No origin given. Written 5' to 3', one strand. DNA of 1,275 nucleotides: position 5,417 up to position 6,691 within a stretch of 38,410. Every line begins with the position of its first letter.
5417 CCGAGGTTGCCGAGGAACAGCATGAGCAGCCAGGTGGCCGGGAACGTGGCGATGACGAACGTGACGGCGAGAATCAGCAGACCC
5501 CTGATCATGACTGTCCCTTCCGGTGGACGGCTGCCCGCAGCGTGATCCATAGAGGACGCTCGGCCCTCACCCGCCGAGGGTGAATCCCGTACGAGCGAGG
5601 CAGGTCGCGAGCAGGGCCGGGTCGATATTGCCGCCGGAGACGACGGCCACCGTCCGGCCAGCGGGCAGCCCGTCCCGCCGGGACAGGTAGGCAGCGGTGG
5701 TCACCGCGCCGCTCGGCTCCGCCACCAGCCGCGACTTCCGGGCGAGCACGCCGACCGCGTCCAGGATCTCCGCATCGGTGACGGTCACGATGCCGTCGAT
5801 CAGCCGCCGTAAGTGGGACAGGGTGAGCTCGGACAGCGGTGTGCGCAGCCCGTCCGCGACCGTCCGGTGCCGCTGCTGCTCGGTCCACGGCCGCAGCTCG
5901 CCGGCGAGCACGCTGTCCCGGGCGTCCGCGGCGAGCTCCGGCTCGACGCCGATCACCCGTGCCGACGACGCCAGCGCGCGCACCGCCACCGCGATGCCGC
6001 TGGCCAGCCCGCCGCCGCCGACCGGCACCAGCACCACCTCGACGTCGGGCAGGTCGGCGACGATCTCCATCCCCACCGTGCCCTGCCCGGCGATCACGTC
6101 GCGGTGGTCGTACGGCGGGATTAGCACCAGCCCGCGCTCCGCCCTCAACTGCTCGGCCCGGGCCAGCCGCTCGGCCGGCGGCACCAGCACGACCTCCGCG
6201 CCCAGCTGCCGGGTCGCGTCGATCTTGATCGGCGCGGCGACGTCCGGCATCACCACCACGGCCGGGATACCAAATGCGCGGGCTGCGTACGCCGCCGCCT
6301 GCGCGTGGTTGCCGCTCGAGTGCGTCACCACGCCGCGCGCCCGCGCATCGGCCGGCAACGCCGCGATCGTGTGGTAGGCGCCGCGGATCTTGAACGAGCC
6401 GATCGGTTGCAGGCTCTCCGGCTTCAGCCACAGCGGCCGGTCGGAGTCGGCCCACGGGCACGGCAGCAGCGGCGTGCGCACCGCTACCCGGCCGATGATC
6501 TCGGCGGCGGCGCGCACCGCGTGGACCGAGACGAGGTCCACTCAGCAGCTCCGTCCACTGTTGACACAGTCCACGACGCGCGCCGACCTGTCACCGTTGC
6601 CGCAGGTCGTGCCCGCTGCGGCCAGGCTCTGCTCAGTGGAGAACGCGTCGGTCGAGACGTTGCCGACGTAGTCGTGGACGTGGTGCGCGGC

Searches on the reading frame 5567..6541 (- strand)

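Call 45: search_protein_families(library=pfam, proteins=[window:5567-6541:-], max_evalue=0.001)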
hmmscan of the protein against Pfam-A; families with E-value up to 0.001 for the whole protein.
window:5567-6541:- (324 aa): 1 family
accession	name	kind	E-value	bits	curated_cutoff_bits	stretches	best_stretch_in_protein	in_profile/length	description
PF00291.31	PALP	-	3.6e-79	266.6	35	1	22-303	7-295/295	Pyridoxal-phosphate dependent enzyme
